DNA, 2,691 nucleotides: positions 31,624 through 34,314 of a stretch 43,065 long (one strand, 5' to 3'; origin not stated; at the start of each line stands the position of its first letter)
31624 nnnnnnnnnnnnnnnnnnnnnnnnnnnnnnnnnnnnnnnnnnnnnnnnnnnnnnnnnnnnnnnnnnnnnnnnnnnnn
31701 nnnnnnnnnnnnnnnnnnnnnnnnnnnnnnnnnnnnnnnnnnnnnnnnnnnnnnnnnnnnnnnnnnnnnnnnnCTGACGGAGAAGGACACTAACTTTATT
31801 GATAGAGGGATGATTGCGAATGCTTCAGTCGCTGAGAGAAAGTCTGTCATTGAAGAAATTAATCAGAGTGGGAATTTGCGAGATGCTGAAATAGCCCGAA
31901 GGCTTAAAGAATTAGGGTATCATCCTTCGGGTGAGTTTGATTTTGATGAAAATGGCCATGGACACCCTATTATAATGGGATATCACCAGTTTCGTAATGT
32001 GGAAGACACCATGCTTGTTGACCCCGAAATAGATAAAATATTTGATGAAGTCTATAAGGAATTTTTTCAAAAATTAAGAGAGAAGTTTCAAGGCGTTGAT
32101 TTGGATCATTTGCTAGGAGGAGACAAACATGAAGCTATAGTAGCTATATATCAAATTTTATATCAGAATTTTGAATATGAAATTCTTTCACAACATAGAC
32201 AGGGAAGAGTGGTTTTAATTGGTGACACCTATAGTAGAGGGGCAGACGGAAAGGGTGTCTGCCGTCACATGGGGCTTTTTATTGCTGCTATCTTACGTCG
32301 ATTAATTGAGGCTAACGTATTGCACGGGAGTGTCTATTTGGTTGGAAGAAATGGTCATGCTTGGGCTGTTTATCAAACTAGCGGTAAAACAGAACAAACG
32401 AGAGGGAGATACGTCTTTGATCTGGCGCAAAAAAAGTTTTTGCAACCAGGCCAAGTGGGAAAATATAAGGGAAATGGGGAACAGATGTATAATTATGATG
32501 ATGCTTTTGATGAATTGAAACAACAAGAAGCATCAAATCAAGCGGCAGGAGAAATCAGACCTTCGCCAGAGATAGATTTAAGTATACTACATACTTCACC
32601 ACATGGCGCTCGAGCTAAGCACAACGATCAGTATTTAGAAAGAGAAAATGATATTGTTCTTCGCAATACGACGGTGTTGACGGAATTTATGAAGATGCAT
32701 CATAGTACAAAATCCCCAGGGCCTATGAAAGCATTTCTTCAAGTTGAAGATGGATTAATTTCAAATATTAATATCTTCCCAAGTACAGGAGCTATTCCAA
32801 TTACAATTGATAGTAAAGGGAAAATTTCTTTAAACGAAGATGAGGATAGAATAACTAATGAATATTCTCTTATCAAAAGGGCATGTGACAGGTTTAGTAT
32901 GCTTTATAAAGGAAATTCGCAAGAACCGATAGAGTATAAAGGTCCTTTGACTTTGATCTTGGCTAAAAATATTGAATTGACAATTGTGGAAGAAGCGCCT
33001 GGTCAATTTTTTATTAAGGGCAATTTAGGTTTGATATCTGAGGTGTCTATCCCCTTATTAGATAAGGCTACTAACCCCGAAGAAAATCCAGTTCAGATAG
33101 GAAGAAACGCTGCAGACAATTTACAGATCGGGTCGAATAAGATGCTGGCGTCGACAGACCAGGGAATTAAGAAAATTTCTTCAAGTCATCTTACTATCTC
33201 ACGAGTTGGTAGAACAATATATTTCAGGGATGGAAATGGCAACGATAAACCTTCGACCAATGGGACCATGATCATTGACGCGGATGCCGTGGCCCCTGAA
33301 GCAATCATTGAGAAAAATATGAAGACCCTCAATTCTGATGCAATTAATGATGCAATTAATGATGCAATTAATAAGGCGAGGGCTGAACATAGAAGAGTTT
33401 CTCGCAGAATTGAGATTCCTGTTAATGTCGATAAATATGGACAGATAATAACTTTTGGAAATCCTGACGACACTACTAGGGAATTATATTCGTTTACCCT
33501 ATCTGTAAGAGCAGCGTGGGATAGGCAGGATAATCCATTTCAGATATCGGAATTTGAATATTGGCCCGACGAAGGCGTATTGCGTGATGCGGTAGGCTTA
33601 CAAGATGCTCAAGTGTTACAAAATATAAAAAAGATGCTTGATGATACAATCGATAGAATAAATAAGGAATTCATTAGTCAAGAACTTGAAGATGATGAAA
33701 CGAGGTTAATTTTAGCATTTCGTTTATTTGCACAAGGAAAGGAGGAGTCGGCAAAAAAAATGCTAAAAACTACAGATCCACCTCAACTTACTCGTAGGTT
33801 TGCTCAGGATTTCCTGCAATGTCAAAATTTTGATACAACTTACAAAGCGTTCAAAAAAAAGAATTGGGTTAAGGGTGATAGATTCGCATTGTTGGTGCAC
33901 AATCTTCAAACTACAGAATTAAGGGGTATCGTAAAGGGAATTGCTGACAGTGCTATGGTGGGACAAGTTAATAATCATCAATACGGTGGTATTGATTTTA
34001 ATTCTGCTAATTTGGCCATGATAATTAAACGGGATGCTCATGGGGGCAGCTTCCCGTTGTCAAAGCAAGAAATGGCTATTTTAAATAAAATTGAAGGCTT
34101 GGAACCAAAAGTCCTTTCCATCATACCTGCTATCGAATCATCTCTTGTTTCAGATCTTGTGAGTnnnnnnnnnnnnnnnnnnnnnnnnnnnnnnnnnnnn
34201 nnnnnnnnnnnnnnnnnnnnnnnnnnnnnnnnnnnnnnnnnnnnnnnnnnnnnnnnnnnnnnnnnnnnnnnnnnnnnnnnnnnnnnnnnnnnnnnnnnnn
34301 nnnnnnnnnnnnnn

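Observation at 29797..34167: Sec-exported protein carrying two FHA domains around a transglutaminase-like Cys-His-Asp core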

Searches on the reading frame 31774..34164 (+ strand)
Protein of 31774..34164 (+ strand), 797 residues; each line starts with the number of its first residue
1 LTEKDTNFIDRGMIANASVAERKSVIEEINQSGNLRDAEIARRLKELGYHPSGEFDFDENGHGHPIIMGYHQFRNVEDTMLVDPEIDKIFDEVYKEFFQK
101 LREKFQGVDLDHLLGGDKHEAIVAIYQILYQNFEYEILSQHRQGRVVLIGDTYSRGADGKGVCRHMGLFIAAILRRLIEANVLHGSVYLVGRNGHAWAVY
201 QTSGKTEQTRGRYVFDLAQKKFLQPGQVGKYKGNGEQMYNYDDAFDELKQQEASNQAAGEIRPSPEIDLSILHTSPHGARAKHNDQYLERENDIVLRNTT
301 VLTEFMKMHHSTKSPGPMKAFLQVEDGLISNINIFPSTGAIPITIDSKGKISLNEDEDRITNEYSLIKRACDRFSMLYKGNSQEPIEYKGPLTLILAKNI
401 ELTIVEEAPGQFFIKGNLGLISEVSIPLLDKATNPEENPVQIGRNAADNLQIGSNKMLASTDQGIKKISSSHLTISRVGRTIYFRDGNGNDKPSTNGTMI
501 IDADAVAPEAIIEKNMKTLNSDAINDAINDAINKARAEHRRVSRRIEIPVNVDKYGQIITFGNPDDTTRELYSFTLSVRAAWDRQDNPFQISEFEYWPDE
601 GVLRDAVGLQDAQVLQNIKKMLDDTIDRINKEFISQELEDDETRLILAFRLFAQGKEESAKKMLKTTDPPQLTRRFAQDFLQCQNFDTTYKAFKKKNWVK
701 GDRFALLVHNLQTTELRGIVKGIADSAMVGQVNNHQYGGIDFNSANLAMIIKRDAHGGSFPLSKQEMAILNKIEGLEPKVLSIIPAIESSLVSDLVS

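Call 59: search_solved_structures(query=A4, max_evalue=10, show_alignments=3)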
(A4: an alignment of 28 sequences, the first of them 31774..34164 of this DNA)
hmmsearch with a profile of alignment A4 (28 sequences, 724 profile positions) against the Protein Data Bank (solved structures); distinct sequences matched with E-value up to 10: 1.
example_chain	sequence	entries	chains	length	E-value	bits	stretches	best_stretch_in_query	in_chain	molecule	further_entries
9y6s_5g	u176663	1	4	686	0.51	12.1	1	173-196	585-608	Dynein intermediate-chain-like protein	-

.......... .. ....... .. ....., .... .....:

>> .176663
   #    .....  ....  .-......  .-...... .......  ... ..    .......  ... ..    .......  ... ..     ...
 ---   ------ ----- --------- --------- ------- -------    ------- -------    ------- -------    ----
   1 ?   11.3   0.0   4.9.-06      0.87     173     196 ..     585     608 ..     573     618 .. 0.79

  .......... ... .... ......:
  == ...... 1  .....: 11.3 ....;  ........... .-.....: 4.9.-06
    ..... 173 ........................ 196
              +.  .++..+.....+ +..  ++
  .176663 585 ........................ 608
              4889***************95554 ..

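Call 60: search_protein_families(library=pfam, alignment_id=A4, max_evalue=0.1)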
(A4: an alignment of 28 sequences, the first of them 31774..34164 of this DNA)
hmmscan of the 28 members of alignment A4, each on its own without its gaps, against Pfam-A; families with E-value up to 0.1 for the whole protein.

A. member 1, window:31774-34164:+ (797 aa): 1 family
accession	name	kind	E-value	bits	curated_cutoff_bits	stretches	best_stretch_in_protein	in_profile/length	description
PF01841.26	Transglut_core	-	0.0095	16.6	23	1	117-198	13-94/108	Transglutaminase-like superfamily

B. families by the number of members that match (of 28 scanned): 5 families
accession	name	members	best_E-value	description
PF04473.18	DUF553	8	0.0002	Transglutaminase-like domain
PF01841.26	Transglut_core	6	0.00032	Transglutaminase-like superfamily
PF05164.18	ZapA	1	0.00037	Cell division protein ZapA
PF14381.12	EDR1_CTR1_ARMC3_pept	1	0.043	EDR1/CTR1/ARMC3, peptidase-like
PF06241.17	Castor_Poll_mid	1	0.074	Castor and Pollux, part of voltage-gated ion channel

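Call 65: predict_structure(alignment_id=A4)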
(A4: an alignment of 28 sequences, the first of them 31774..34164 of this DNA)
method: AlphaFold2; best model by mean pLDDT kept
length: 797 residues; sequences in the alignment: 28
mean_pLDDT: 59.8   pTM: 0.46
mean pLDDT of the five models: 59.8, 55.6, 55.1, 54.4, 53.3
residues with pLDDT >= 90: 125; 70-90: 134; 50-70: 249; < 50: 289
segments of 3 or more residues with pLDDT < 50: 1-13, 261-288, 373-478, 480-485, 492-519, 539-545, 563-570, 577-590, 716-742, 775-797
pLDDT, mean of each block of 10 residues (from residue 1): 37 68 94 88 89 56 68 79 93 93 93 91 90 77 84 69 91 94 92 92 81 91 77 92 85 73 35 37 46 62 66 57 61 64 64 55 53 45 31 31 40 37 26 32 27 25 27 33 49 37 31 38 57 53 52 61 46 51 45 48 52 62 63 57 75 75 75 63 68 69 52 47 39 32 48 55 62 48 41 38
secondary structure, 60 per line:
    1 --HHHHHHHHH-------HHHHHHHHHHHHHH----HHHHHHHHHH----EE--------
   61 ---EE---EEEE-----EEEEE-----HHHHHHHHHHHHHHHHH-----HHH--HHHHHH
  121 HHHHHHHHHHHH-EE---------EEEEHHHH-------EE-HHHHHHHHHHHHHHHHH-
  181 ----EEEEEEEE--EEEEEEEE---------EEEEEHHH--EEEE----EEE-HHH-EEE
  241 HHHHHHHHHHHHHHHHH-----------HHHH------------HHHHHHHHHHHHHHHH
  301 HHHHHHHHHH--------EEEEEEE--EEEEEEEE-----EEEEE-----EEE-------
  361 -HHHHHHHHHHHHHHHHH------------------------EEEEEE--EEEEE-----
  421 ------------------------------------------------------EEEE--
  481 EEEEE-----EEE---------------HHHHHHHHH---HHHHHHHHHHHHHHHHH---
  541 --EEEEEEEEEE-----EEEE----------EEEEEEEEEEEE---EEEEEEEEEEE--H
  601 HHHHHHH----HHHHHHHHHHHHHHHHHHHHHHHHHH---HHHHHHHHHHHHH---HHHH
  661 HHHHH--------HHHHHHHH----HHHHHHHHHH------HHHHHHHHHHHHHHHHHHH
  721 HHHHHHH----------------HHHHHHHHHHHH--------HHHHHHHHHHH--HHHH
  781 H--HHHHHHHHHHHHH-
elements in order (helices of 4 or more, strands of 3 or more residues): H3-11 H19-32 H37-46 E69-72 E78-82 H88-104 H115-132 E145-148 H149-152 H163-179 E185-192 E195-202 E212-216 E222-225 E230-232 E238-240 H241-257 H269-272 H285-310 E319-325 E328-335 E341-345 E351-353 H362-378 E403-408 E411-415 E475-478 E481-485 E491-493 H509-517 H521-537 E543-552 E558-561 E572-583 E587-597 H600-607 H612-637 H641-653 H657-665 H674-681 H686-695 H702-727 H744-755 H764-774 H777-781 H784-796

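Call 67: fold_search(model_id=the predicted structure, library=pdb)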
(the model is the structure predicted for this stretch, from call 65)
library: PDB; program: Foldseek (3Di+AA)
matches with E <= 10: 181; with E <= 0.001: 0
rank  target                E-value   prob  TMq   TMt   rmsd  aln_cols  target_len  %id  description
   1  3zxu_A                7.4e-02  0.51  0.09  0.27  20.5       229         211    9  Crystal structure of the Ctf19-Mcm21 kinetochore heterodimer from yeast (released 2012-03-14)
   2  5mu3_A                2.2e-01  0.28  0.08  0.27  17.3       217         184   10  Crystal structure of Ctf19-Mcm21 kinetochore assembly bound with Ctf19-Mcm21 binding motif of central kinetochore subu (released 2017-11-01)
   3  4i0u_D                2.8e-01  0.09  0.06  0.11  22.1       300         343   11  Improved structure of Thermotoga maritima CorA at 2.7 A resolution (released 2013-03-06)
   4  7q63_CCC              3.2e-01  0.11  0.06  0.15  22.0       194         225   12  The tandem SH2 domains of SYK (released 2021-11-24)
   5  5jrw_D                3.2e-01  0.08  0.06  0.10  22.7       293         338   12  Crystal structure of Thermotoga maritima mutant D89R/D253R (released 2017-01-25)
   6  9l0d_A                3.4e-01  0.10  0.09  0.14  21.5       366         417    9  Cryo-EM structure of the human MON1A/CCZ1/C18orf8 complex (released 2025-03-19)
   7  5mu3_D                4.7e-01  0.14  0.07  0.24  17.9       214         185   10  Crystal structure of Ctf19-Mcm21 kinetochore assembly bound with Ctf19-Mcm21 binding motif of central kinetochore subu (released 2017-11-01)
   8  7emf_N                7.2e-01  0.05  0.08  0.06  36.4       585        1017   10  Human Mediator (deletion of MED1-IDR) in a Tail-extended conformation (released 2021-05-05)
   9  5jrw_A                7.2e-01  0.04  0.05  0.09  23.0       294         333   11  Crystal structure of Thermotoga maritima mutant D89R/D253R (released 2017-01-25)
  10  4amc                  7.6e-01  0.05  0.06  0.05  17.4       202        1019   14  Crystal structure of Lactobacillus reuteri 121 N-terminally truncated glucansucrase GTFA (released 2012-11-07)
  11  8yiz_K                7.6e-01  0.04  0.05  0.13  28.8       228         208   11  Cryo-EM structure of human proteasome assembly intermediate preholo-2 (released 2025-01-15)
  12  8yt8_D                9.4e-01  0.07  0.05  0.12  34.4       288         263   13  Cryo-EM structure of the dystrophin glycoprotein complex (released 2024-12-11)
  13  4i0u_H                9.4e-01  0.05  0.05  0.10  21.9       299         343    9  Improved structure of Thermotoga maritima CorA at 2.7 A resolution (released 2013-03-06)
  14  8tme_A                9.9e-01  0.03  0.06  0.09  25.1       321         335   12  Cryo-EM structure of CorA in complex with conformation-specific synthetic antibody C18 and 100 uM MgCl2, State MG0.1-1 (released 2025-02-12)
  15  9evs_1v               1.1e+00  0.23  0.08  0.13  21.9       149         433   19  Structure of the flowering plant mitoribosome with P-site tRNA (released 2025-09-03)
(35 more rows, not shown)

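Call 80: fold_search(model_id=the predicted structure, library=viral)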
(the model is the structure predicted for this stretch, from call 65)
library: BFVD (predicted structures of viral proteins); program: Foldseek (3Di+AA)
matches with E <= 10: 526; with E <= 0.001: 0
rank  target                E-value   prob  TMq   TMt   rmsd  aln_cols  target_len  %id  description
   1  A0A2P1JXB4            1.4e-03  0.20  0.08  0.08  32.2       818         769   11  SWIM-type domain-containing protein [Rhodococcus phage Finch]
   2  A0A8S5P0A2            1.2e-02  0.21  0.08  0.12  24.6       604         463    9  Uncharacterized protein [Myoviridae sp. ctLnO19]
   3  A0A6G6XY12            1.4e-02  0.12  0.05  0.06  37.7       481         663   11  (no name in the UniProt tables at hand)
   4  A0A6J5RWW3            2.2e-02  0.12  0.05  0.08  46.8       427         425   14  Intramolecular chaperone auto-processing domain containing protein [uncultured Caudovirales phage]
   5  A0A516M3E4            2.2e-02  0.08  0.04  0.05  47.6       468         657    8  (no name in the UniProt tables at hand)
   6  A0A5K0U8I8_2          2.8e-02  0.09  0.07  0.06  41.7       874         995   10  Kinesin motor domain-containing protein [Yasminevirus sp. GU-2018]
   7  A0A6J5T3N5            3.2e-02  0.16  0.05  0.08  30.3       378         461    8  Uncharacterized protein [uncultured Caudovirales phage]
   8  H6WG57                3.4e-02  0.15  0.06  0.07  26.1       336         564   11  Tail fiber [Cyanophage S-TIM5]
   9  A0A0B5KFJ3            3.4e-02  0.08  0.06  0.05  41.8       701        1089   10  M polyprotein (Fragment) [Xinzhou Spider Virus]
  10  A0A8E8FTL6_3          4.7e-02  0.12  0.06  0.04  34.6       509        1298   11  Polyprotein [Bemisia tabaci pesti-like virus 1]
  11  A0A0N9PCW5            5.2e-02  0.09  0.05  0.10  30.4       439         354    9  (no name in the UniProt tables at hand)
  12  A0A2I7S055            5.5e-02  0.07  0.05  0.07  52.7       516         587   11  (no name in the UniProt tables at hand)
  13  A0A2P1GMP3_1          5.8e-02  0.06  0.05  0.04  41.2       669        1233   12  Genome polyprotein [Wenzhou pesti-like virus 1]
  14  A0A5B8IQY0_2          7.2e-02  0.11  0.05  0.05  26.4       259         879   10  Uncharacterized protein (Fragment) [Mimiviridae sp. ChoanoV1]
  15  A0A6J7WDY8            8.4e-02  0.07  0.05  0.07  31.1       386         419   14  Intramolecular chaperone auto-processing domain containing protein [uncultured Caudovirales phage]
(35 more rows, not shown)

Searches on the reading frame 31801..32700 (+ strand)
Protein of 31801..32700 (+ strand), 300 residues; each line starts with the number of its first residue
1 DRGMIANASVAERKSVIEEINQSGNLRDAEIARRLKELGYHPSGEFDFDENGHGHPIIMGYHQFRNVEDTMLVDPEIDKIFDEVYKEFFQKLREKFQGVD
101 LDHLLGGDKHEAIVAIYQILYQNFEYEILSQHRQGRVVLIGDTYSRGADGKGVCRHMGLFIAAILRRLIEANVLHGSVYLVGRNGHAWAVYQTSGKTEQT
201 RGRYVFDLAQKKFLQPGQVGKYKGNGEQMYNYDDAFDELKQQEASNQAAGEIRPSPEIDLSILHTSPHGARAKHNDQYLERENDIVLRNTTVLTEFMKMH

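Call 20: search_protein_families(library=pfam, proteins=[window:31801-32700:+], max_evalue=10)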
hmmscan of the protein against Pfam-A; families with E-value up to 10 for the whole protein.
window:31801-32700:+ (300 aa): 2 families
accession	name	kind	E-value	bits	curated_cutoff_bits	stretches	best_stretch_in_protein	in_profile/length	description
PF01841.26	Transglut_core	-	0.0024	18.6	23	1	108-189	13-94/108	Transglutaminase-like superfamily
PF09745.14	NSRP1_N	-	0.15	12.6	25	1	227-249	13-35/121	Nuclear speckle splicing regulatory protein 1, N-terminal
